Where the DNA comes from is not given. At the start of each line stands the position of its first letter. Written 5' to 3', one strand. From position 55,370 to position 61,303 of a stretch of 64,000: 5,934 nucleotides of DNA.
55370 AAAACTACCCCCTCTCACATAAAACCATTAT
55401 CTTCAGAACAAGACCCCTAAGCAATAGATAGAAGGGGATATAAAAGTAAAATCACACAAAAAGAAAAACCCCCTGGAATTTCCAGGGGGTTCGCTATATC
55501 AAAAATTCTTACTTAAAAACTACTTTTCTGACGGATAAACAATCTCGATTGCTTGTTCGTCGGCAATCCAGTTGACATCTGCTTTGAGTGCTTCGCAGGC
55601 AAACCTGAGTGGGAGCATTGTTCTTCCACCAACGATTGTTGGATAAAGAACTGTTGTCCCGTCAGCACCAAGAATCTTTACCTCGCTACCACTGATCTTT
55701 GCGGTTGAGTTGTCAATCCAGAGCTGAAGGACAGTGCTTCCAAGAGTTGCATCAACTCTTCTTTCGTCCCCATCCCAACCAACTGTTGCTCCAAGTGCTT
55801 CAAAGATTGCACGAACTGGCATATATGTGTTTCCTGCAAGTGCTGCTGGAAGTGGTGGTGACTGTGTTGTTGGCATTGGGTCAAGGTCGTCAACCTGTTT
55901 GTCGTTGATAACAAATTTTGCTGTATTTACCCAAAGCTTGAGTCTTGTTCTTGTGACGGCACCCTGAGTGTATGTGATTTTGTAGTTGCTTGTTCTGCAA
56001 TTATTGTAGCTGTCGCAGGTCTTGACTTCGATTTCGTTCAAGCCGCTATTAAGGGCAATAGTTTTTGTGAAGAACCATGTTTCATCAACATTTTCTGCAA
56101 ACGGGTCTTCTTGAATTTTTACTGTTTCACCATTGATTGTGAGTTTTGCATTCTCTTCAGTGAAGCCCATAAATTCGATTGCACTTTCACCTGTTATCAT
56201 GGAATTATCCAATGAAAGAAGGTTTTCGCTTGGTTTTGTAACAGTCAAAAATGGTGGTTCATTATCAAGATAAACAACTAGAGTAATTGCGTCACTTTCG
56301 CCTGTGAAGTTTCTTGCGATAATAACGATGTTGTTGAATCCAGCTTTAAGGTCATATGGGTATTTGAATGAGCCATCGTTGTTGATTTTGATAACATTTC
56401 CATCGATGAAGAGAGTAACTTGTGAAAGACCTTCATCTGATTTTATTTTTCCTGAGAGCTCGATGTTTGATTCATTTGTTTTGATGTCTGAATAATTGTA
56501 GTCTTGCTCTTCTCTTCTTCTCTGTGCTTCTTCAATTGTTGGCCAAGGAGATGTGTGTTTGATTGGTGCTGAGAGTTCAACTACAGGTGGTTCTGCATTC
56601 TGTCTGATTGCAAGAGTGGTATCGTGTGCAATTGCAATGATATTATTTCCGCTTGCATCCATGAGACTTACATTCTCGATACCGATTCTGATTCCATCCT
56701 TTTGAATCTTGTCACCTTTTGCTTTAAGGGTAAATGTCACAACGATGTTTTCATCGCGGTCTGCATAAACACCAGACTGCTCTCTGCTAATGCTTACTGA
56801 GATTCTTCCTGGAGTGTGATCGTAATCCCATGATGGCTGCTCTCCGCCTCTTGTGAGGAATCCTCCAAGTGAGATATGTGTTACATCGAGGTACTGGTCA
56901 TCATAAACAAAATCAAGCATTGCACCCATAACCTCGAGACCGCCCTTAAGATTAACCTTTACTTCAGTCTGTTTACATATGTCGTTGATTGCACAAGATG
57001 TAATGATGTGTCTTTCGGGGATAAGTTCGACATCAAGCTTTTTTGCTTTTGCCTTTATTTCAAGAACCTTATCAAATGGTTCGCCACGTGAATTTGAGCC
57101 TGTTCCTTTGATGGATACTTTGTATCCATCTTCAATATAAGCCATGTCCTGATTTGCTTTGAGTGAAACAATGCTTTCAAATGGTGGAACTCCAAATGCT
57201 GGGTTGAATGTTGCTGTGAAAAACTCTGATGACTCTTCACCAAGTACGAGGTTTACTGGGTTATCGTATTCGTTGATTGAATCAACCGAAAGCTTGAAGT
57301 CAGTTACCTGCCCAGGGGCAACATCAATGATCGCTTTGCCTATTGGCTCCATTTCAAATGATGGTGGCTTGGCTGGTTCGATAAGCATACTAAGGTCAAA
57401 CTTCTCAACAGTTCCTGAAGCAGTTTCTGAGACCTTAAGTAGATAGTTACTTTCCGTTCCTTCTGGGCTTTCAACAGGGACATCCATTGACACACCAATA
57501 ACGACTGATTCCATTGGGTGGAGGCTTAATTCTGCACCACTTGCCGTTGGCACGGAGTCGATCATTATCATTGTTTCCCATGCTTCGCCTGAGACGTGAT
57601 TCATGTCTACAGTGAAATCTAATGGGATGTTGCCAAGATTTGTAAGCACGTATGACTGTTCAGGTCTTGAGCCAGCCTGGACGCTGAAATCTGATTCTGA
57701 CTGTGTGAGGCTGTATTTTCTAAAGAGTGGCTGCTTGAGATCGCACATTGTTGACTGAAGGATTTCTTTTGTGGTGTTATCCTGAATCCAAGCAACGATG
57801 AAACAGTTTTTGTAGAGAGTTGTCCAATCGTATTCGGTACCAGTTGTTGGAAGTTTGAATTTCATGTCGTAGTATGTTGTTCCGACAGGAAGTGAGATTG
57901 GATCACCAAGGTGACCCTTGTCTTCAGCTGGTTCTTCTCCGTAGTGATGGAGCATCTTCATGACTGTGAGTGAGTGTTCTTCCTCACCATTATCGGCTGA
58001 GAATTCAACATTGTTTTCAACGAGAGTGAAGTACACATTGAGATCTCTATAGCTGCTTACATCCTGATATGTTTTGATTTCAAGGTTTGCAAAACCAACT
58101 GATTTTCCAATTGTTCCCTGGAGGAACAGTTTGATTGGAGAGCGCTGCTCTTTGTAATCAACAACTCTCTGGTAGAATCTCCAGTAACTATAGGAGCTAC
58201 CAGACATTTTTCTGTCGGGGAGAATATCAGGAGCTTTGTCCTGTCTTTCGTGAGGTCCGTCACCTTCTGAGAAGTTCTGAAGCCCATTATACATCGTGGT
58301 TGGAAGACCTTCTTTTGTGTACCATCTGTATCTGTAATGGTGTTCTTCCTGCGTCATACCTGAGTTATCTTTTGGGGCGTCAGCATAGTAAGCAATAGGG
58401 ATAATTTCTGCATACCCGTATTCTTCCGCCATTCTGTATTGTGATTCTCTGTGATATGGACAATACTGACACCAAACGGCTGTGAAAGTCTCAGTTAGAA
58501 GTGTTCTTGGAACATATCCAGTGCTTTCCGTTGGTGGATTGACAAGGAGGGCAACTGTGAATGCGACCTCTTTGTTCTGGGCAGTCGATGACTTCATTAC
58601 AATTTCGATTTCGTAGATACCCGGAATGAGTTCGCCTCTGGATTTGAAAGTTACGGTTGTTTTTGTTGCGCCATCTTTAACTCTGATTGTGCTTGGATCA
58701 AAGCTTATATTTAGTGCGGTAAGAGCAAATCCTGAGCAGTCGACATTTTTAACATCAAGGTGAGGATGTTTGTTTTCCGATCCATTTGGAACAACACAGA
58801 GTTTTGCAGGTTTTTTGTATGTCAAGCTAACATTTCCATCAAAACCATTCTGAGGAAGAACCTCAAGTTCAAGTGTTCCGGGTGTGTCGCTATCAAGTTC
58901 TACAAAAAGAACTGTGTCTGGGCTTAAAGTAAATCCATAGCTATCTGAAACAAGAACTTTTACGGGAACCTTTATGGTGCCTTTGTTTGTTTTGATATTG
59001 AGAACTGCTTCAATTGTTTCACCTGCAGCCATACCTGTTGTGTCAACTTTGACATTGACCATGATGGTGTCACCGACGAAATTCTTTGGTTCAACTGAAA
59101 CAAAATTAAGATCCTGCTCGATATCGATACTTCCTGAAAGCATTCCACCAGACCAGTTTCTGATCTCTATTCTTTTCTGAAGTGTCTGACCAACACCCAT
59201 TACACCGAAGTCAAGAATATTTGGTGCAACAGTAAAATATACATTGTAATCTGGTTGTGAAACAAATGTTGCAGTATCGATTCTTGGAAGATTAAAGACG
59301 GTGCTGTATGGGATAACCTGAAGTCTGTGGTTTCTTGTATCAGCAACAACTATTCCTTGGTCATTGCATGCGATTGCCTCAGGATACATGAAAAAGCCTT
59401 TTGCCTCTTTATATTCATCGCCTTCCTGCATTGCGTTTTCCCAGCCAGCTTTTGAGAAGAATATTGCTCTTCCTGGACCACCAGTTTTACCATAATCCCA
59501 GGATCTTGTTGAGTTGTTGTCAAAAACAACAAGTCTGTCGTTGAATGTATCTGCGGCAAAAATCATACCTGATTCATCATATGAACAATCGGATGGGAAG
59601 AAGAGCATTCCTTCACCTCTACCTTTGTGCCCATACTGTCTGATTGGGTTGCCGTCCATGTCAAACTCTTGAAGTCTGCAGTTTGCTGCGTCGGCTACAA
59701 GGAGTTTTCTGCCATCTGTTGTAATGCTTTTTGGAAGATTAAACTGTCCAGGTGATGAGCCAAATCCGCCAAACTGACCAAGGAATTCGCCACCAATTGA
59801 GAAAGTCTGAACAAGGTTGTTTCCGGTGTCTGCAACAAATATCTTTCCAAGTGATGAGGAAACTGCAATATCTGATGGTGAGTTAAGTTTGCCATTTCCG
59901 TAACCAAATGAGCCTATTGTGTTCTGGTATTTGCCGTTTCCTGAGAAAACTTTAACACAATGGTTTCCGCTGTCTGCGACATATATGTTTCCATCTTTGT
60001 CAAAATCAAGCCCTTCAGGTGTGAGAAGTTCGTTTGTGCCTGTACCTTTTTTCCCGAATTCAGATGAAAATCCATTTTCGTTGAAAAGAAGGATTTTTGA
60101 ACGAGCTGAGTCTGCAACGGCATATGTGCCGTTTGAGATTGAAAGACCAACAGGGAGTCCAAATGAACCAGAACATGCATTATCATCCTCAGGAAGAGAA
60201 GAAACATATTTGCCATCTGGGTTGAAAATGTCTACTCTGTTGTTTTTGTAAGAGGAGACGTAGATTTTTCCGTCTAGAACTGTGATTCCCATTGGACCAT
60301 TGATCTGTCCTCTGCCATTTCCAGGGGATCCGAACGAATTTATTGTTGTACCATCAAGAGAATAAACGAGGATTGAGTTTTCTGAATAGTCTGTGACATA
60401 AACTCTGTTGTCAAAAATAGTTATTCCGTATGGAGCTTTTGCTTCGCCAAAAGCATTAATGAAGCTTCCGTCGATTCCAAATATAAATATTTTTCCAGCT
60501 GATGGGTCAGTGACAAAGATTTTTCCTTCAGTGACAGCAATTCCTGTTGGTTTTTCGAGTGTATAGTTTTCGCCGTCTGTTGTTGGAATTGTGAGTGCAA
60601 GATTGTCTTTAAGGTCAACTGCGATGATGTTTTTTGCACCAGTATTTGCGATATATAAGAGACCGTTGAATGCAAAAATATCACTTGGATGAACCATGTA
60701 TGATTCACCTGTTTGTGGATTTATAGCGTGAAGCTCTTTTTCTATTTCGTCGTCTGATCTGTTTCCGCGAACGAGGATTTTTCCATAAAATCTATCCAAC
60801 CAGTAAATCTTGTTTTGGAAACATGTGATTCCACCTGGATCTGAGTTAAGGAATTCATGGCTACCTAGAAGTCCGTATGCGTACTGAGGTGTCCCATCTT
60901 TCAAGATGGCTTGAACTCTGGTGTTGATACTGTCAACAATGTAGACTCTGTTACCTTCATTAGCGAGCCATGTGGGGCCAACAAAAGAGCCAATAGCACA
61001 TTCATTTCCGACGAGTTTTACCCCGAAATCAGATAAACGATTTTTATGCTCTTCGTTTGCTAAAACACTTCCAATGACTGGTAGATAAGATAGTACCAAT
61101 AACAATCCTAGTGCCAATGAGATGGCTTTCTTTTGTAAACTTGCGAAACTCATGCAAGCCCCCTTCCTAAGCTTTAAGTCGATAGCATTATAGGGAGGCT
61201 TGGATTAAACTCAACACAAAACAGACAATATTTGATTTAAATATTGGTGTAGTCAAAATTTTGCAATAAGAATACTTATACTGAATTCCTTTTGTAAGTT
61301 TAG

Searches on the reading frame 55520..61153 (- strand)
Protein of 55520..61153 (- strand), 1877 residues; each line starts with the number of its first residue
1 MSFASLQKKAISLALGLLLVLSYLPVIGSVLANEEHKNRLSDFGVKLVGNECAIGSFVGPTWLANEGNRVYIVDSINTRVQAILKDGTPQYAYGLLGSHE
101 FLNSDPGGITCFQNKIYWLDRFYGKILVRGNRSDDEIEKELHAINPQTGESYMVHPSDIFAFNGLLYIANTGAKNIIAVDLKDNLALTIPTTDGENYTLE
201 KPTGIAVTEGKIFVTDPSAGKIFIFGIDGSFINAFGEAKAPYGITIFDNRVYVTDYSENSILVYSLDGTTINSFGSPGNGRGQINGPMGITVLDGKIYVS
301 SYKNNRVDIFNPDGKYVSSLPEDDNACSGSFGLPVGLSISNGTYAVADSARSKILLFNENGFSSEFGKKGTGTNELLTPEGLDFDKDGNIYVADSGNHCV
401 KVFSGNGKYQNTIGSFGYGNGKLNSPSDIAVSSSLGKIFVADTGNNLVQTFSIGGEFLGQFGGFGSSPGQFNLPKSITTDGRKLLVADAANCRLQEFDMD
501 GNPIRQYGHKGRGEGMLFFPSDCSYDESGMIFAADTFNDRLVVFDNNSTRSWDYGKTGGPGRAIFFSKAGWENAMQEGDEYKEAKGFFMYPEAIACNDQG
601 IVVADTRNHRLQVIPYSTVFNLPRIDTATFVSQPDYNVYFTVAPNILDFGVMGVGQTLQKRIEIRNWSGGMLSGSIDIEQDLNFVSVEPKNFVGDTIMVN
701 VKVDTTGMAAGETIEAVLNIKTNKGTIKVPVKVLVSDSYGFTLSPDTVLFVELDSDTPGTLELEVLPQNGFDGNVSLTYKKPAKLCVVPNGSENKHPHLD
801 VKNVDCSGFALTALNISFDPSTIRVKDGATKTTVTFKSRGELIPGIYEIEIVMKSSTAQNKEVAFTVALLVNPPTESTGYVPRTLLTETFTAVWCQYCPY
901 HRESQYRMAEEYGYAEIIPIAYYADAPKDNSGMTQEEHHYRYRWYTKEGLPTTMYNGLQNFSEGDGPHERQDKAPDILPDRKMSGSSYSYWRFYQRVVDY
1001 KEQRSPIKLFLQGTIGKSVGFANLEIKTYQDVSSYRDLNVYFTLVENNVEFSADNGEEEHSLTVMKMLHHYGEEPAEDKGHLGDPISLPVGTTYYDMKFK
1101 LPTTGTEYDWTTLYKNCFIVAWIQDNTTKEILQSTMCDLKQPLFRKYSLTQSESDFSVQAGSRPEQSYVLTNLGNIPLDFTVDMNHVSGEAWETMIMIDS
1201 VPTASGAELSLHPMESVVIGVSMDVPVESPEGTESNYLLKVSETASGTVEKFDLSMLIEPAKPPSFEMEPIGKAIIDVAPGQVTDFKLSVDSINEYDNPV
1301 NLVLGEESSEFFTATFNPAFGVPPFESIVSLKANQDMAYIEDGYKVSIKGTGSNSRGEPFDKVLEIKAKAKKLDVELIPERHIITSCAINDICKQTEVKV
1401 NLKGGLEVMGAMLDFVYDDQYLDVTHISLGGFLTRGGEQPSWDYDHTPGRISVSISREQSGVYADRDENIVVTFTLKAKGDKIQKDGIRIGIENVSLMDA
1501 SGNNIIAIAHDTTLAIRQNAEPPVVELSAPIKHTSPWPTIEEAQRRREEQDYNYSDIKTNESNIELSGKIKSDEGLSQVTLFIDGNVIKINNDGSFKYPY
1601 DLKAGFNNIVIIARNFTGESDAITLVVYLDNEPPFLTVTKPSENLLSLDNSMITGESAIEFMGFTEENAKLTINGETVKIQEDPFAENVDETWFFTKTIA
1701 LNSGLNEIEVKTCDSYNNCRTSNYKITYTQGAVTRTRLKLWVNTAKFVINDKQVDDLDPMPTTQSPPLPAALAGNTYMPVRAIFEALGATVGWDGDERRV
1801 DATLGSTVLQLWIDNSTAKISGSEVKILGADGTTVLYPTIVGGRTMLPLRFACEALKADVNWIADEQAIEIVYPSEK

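Call 3: search_protein_families(library=pfam, proteins=[window:55520-61153:-], max_evalue=0.1)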
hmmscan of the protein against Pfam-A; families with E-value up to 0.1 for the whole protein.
window:55520-61153:- (1877 aa): 18 families
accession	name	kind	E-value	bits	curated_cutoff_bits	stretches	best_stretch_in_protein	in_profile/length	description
PF01436.27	NHL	-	2.2e-38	128.8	20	3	378-403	3-28/28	NHL repeat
PF07833.16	Cu_amine_oxidN1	-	2.7e-23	82.4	24.2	1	1769-1871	13-108/108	Copper amine oxidase N-terminal domain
PF17170.10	DUF5128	-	9.2e-23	81.4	22.9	3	387-460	53-127/321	6-bladed beta-propeller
PF09136.16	Glucodextran_B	-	3.1e-12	46.7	27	2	1557-1629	12-81/83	Glucodextranase, domain B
PF08450.18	SGL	-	1.6e-07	31.6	26.3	0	346-412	150-219/246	SMP-30/Gluconolactonase/LRE-like region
PF18984.5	DUF5717_N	-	3.6e-06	25.5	25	1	654-738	33-115/875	Family of unknown function (DUF5717)N-terminal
PF00963.24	Cohesin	-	0.00015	22.4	24.1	1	1397-1507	17-129/139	Cohesin domain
PF15869.11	TolB_like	-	0.0009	19.1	29.2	0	358-394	48-83/296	TolB-like 6-blade propeller-like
PF22544.2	HYDIN_VesB_CFA65-like_Ig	-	0.001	19.7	25.5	0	1149-1183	5-41/100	HYDIN/CFA65/VesB-like, Ig-like domain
PF17957.7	Big_7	-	0.0015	19.6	24.1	1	1560-1603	16-59/70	Bacterial Ig domain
PF19077.6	Big_13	-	0.0029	18.5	27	0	1653-1726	23-98/102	Bacterial Ig-like domain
PF13449.12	Phytase-like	-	0.0029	18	27.6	0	377-413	68-104/284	Esterase-like activity of phytase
PF03022.22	MRJP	-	0.0074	16.1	19.8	0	527-552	76-101/288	Major royal jelly protein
PF06739.17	SBBP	-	0.016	15.6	20.5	0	372-393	8-29/38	Beta-propeller repeat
PF14874.12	PapD-like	-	0.022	15.4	27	0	640-733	4-99/102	Flagellar-associated PapD-like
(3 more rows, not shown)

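Call 4: search_protein_families(library=ncbifam, proteins=[window:55520-61153:-], max_evalue=0.1)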
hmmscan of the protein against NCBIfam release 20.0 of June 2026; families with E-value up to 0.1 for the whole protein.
window:55520-61153:- (1877 aa): 5 families
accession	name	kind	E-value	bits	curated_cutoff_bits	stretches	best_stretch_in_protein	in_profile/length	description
NF035926.1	scyF_NHL_VPEP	equivalog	1.9e-64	218.1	350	5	374-509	149-285/376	scytonemin biosynthesis PEP-CTERM protein ScyF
NF047780.1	LIC12708_fam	subfamily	1.6e-07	30.6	150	0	277-319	49-91/391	LIC_12708 family protein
NF033206.1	ScyE_fam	subfamily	4.3e-07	29.8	80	1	374-399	5-30/333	ScyD/ScyE family protein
NF033782.1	lipoprot_Omp28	subfamily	7.7e-06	25.3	150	1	881-1014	36-148/264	Omp28 family outer membrane lipoprotein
NF045500.1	Omp28_seleno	equivalog_domain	0.00016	21.2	200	1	883-1139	39-268/377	Omp28-related selenoprotein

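Call 14: find_encoding_contigs(protein=window:55520-61153:-, flank=3000, max_places=4)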
Protein window:55520-61153:- (1877 aa): no gene with exactly this product is on record in the collection.

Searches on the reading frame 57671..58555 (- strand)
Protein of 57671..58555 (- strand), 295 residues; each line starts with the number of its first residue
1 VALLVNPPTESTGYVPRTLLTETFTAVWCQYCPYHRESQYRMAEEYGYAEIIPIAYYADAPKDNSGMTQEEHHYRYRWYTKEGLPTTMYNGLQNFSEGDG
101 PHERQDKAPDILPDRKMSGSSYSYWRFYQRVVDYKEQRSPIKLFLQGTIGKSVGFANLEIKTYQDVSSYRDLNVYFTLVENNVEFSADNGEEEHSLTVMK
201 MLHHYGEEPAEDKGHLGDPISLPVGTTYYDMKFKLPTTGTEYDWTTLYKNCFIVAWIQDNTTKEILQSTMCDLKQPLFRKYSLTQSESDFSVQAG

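Call 8: search_solved_structures(query=window:57671-58555:-, max_evalue=10, show_alignments=2)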
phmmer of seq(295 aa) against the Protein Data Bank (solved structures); distinct sequences matched with E-value up to 10: 1.
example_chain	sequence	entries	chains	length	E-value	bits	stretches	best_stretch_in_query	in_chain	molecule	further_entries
5y1a_A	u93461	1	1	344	0.59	12.7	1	12-39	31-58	35 kDa hemin binding protein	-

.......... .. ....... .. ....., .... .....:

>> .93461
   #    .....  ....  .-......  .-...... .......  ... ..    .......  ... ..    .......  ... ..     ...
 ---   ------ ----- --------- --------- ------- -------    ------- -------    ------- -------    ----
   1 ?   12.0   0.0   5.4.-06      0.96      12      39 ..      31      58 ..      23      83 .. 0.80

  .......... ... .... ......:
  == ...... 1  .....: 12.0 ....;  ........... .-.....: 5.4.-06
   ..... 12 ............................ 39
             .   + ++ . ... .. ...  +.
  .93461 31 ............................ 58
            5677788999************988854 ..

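Call 45: predict_structure(alignment_id=A4)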
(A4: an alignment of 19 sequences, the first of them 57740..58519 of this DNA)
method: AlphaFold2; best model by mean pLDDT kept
length: 260 residues; sequences in the alignment: 19
mean_pLDDT: 81.8   pTM: 0.84
mean pLDDT of the five models: 81.8, 80.5, 79.6, 79.4, 79.4
residues with pLDDT >= 90: 104; 70-90: 104; 50-70: 34; < 50: 18
segments of 3 or more residues with pLDDT < 50: 87-104
pLDDT, mean of each block of 10 residues (from residue 1): 88 83 83 92 78 66 83 85 61 43 57 82 90 92 96 95 93 81 89 76 83 97 69 75 96 94
secondary structure, 60 per line:
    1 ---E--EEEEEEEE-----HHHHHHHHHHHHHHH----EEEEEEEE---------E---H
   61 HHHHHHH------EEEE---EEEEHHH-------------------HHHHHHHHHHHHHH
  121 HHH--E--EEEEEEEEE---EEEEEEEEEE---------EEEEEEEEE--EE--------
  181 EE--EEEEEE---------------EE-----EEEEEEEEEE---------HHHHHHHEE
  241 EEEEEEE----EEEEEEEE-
elements in order: E7-14 H20-34 E39-46 H60-67 E74-77 E81-84 H107-123 E129-137 E141-150 E160-168 E185-190 E213-222 H232-238 E239-247 E252-259

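Call 49: fold_search(model_id=the predicted structure, library=pdb)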
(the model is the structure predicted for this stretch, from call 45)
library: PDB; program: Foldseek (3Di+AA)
matches with E <= 10: 1547; with E <= 0.001: 16
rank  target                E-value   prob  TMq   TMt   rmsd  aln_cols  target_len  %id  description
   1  5y1a                  1.2e-13  1.00  0.67  0.57   4.0       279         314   15  HBP35 of Porphyromonas gingivalis (released 2018-07-25)
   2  2axo                  8.9e-10  1.00  0.56  0.65   5.2       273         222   11  X-Ray Crystal Structure of Protein AGR_C_4864 from Agrobacterium tumefaciens. Northeast Structural Genomics Consortium T (released 2005-09-13)
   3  5gm6_B                1.0e-04  1.00  0.27  0.05   8.6       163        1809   12  Cryo-EM structure of the activated spliceosome (Bact complex) at 3.5 angstrom resolution (released 2016-09-21)
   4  7dco_D                1.8e-04  1.00  0.27  0.05   8.9       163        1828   12  Cryo-EM structure of the activated spliceosome (Bact complex) at an atomic resolution of 2.5 angstrom (released 2021-03-17)
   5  5m52_B                2.4e-04  1.00  0.27  0.05   7.9       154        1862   13  Crystal structure of yeast Brr2 full-lenght in complex with Prp8 Jab1 domain (released 2016-12-07)
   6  5dca_A                2.7e-04  1.00  0.26  0.05   6.9       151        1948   13  Crystal structure of yeast full length Brr2 in complex with Prp8 Jab1 domain (released 2015-12-16)
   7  3abz_D                2.8e-04  0.99  0.25  0.09   9.2       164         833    8  Crystal structure of Se-Met labeled Beta-glucosidase from Kluyveromyces marxianus (released 2010-08-11)
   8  7u1s_A                2.8e-04  0.99  0.25  0.20  10.8       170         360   12  Cryo-EM structure of the pancreatic ATP-sensitive potassium channel bound to ATP and repaglinide with SUR1-out conform (released 2022-08-31)
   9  7u24_A                2.8e-04  0.97  0.24  0.19  10.8       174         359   11  Cryo-EM structure of the pancreatic ATP-sensitive potassium channel bound to ATP and glibenclamide with Kir6.2-CTD in  (released 2022-08-31)
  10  5m52_A                4.6e-04  0.99  0.27  0.05   9.1       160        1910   13  Crystal structure of yeast Brr2 full-lenght in complex with Prp8 Jab1 domain (released 2016-12-07)
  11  3ac0_A                5.2e-04  0.99  0.26  0.10   8.8       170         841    8  Crystal structure of Beta-glucosidase from Kluyveromyces marxianus in complex with glucose (released 2010-08-11)
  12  1pu5_A                6.2e-04  0.98  0.27  0.38   8.6       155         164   15  GM2-activator Protein crystal structure (released 2004-06-29)
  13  7zpq_CA               6.6e-04  0.93  0.22  0.04  11.9       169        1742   11  Structure of the RQT-bound 80S ribosome from S. cerevisiae (C1) (released 2023-02-22)
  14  5m59_A                7.4e-04  0.97  0.22  0.04   9.9       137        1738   16  Crystal structure of Chaetomium thermophilum Brr2 helicase core in complex with Prp8 Jab1 domain (released 2016-12-21)
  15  3ac0_B                8.9e-04  0.99  0.25  0.10   9.0       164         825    8  Crystal structure of Beta-glucosidase from Kluyveromyces marxianus in complex with glucose (released 2010-08-11)
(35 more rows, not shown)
